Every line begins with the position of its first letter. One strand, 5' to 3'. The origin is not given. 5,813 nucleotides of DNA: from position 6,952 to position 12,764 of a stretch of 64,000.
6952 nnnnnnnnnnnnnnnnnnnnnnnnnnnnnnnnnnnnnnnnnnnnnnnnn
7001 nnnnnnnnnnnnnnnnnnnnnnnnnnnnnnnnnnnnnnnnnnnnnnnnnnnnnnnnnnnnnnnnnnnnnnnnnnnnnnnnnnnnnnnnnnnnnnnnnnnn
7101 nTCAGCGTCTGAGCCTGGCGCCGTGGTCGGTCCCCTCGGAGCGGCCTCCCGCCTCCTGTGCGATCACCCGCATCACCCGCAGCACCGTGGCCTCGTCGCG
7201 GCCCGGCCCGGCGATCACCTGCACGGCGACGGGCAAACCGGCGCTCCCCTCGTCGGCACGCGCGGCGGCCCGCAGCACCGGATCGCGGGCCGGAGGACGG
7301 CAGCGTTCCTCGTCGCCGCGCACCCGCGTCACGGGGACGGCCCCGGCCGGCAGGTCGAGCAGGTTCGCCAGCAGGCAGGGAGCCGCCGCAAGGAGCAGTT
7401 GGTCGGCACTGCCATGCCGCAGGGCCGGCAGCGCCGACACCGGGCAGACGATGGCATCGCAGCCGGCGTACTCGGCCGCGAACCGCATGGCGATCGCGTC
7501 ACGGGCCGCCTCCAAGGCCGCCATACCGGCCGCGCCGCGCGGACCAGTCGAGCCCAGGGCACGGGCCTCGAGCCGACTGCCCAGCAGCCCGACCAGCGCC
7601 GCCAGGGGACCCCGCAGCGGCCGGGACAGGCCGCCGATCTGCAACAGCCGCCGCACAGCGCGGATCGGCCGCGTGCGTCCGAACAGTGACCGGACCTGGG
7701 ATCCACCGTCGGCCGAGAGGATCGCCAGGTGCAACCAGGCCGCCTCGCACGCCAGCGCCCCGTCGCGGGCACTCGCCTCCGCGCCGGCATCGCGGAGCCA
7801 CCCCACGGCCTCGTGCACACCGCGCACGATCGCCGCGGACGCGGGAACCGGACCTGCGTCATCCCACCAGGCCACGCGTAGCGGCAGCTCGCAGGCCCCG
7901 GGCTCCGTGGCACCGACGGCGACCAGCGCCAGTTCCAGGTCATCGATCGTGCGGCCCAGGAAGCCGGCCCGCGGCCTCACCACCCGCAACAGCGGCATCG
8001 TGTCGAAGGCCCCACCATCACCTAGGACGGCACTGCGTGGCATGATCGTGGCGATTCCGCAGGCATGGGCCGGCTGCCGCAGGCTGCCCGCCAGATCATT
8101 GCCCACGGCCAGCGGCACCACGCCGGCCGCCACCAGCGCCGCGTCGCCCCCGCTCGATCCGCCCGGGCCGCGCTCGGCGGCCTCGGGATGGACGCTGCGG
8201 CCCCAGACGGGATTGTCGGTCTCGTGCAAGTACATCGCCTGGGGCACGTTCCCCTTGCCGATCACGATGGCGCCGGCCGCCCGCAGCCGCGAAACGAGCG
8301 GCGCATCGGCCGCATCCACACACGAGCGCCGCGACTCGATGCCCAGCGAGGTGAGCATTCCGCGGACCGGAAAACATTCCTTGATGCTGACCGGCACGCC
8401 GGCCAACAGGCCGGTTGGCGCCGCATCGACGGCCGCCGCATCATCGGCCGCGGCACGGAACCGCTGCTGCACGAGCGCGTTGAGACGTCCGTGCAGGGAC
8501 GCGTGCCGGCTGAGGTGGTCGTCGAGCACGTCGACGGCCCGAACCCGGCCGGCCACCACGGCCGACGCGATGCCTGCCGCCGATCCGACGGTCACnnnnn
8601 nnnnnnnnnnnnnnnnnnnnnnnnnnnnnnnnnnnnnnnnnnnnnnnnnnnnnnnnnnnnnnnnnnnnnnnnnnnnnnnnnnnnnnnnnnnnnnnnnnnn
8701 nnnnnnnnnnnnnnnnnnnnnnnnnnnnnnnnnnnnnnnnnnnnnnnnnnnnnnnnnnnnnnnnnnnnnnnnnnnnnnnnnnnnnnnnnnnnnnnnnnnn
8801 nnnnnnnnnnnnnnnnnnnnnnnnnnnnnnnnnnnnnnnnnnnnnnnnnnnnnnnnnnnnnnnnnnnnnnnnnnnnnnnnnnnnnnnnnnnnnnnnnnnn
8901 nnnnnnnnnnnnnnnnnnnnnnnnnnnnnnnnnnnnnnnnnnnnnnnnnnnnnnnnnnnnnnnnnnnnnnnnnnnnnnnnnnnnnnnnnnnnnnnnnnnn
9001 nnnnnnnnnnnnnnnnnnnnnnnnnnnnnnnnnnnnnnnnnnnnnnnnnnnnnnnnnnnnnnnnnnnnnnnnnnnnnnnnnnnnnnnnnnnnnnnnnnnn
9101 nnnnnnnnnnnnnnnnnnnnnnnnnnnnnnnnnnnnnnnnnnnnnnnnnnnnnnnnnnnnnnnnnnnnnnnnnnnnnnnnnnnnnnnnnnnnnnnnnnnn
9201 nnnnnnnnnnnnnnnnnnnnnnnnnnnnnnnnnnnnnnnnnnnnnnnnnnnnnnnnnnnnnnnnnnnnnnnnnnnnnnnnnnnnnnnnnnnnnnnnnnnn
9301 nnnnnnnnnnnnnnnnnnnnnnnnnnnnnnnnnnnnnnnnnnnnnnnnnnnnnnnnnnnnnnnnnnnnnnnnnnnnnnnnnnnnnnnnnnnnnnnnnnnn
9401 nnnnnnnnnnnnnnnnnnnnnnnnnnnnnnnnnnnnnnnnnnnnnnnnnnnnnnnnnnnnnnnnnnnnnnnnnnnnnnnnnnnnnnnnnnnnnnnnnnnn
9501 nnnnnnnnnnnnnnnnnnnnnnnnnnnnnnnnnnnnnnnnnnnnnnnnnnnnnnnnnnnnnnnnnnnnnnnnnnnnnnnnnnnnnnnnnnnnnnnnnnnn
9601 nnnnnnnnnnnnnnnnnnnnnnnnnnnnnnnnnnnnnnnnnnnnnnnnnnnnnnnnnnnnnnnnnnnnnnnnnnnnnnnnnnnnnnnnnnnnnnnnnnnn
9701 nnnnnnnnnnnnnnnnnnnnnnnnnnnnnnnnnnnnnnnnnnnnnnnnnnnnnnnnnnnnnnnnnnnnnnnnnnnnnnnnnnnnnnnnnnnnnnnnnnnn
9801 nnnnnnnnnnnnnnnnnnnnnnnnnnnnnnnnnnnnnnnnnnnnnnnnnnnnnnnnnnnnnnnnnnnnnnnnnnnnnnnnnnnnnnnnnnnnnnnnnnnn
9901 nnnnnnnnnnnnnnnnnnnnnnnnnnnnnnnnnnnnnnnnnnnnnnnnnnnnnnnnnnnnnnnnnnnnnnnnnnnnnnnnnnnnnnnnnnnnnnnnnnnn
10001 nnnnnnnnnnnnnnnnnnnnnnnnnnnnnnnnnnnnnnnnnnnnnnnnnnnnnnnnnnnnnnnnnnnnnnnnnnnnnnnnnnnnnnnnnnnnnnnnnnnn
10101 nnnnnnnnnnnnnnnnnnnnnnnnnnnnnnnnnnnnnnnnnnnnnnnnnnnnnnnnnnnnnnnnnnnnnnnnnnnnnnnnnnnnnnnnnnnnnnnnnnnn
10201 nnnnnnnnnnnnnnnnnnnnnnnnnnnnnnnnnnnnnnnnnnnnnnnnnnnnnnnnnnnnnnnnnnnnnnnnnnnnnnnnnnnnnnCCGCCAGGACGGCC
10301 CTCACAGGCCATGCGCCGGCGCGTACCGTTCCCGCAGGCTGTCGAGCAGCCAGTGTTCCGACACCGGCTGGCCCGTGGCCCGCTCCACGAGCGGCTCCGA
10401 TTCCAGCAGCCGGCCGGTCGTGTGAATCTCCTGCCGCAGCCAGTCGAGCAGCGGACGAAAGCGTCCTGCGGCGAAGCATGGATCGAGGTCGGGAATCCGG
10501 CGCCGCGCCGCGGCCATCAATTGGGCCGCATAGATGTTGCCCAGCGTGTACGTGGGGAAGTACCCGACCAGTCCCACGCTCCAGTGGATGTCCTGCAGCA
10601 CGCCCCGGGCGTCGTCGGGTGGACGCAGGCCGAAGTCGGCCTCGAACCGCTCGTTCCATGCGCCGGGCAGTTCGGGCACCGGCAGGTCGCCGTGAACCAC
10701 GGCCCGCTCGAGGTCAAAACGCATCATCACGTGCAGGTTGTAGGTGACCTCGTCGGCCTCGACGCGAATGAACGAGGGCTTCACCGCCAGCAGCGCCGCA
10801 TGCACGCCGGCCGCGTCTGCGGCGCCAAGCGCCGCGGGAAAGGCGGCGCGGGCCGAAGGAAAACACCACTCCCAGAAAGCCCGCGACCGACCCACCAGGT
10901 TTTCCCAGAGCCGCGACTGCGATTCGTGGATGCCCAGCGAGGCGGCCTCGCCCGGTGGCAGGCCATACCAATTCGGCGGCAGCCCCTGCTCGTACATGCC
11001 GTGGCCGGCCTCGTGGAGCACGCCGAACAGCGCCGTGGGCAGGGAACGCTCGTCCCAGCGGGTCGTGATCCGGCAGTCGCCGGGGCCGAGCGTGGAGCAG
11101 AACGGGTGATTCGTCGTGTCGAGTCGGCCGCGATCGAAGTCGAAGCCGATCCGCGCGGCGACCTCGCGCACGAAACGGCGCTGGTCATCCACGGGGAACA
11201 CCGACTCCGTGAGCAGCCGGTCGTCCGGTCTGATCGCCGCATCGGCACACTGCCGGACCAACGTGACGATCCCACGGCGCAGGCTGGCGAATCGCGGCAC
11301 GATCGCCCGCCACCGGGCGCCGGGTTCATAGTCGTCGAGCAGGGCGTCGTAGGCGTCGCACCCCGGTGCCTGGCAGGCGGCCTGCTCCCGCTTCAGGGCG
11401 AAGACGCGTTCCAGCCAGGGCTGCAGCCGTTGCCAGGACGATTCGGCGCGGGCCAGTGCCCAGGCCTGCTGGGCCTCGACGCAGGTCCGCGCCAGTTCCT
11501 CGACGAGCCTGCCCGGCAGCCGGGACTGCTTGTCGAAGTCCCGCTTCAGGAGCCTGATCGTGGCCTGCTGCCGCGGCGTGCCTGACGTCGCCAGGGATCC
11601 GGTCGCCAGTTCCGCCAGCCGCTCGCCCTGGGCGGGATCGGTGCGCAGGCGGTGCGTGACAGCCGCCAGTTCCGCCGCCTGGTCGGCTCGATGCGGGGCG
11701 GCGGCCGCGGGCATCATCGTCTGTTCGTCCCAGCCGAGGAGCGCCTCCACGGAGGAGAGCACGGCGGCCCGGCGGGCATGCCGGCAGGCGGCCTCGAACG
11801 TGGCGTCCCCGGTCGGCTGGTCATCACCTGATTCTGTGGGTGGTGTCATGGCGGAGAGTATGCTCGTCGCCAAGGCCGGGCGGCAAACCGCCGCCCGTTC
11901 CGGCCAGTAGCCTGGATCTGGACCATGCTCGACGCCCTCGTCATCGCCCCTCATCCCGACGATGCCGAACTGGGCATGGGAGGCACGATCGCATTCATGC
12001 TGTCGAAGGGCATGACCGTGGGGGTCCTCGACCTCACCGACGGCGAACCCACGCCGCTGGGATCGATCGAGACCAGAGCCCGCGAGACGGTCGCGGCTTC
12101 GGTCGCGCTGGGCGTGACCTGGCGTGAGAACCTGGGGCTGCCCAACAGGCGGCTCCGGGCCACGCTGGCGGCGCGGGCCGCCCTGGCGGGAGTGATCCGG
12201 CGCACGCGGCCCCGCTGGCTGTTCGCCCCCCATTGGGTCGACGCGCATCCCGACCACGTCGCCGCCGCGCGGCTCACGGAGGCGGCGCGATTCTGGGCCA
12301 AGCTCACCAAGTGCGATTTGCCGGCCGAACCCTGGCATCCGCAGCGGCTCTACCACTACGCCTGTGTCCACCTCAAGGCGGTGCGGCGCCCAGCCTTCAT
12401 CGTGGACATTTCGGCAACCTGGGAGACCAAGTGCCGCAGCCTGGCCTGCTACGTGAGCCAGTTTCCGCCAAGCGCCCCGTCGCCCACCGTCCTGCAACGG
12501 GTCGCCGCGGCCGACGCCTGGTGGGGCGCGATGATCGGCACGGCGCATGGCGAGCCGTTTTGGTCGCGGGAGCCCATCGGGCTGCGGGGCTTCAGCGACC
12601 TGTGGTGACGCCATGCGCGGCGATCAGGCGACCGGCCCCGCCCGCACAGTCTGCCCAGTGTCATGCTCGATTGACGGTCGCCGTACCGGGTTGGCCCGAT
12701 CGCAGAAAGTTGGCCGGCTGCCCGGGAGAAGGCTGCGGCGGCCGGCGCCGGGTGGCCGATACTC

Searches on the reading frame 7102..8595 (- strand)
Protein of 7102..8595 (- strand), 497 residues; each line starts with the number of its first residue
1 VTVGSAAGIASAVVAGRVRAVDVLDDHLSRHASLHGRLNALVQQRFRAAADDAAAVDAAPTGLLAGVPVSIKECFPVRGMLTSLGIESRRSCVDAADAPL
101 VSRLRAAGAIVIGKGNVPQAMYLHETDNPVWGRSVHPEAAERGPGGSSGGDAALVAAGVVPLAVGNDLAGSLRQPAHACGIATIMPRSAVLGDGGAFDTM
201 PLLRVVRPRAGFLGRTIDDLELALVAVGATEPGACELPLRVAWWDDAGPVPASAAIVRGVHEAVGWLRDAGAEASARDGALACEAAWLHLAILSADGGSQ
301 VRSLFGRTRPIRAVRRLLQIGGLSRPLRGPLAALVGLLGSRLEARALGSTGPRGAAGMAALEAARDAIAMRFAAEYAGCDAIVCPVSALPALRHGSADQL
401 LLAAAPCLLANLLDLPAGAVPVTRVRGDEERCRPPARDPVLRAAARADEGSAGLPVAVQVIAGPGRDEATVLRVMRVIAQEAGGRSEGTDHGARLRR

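Call 56: search_protein_families(library=pfam, proteins=[window:7102-8595:-], max_evalue=0.001)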
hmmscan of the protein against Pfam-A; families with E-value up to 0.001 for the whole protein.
window:7102-8595:- (497 aa): 1 family
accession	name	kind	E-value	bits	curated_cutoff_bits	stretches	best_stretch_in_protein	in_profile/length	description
PF01425.27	Amidase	-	4.1e-66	224.3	27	1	23-470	2-444/445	Amidase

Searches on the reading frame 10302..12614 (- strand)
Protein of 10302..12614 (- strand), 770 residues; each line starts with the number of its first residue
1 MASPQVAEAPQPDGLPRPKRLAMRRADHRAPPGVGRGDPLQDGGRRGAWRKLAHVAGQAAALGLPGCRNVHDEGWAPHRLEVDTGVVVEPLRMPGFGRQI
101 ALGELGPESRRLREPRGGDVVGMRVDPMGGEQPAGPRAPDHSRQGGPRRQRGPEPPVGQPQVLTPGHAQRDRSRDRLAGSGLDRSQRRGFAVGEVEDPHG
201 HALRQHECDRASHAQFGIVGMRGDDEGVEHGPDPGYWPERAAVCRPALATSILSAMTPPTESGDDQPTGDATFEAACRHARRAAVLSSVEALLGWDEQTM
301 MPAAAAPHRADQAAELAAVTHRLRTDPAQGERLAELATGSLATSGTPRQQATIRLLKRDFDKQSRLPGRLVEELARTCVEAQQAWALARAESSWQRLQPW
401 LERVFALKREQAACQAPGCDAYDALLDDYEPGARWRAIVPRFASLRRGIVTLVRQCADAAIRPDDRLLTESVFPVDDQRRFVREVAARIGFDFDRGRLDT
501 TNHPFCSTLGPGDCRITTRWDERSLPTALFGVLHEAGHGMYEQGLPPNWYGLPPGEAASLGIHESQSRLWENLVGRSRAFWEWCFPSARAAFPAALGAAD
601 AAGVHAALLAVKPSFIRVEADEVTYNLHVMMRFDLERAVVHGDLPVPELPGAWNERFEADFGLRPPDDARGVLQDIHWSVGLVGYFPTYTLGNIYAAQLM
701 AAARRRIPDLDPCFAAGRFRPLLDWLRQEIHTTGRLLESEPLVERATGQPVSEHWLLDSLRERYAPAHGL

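Call 56: search_protein_families(library=pfam, proteins=[window:10302-12614:-], max_evalue=0.001)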
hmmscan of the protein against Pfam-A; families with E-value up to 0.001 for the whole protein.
window:10302-12614:- (770 aa): 1 family
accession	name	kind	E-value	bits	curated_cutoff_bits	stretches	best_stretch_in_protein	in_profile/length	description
PF02074.21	Peptidase_M32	-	4.9e-168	560.2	25.1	1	279-764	5-489/489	Carboxypeptidase Taq (M32) metallopeptidase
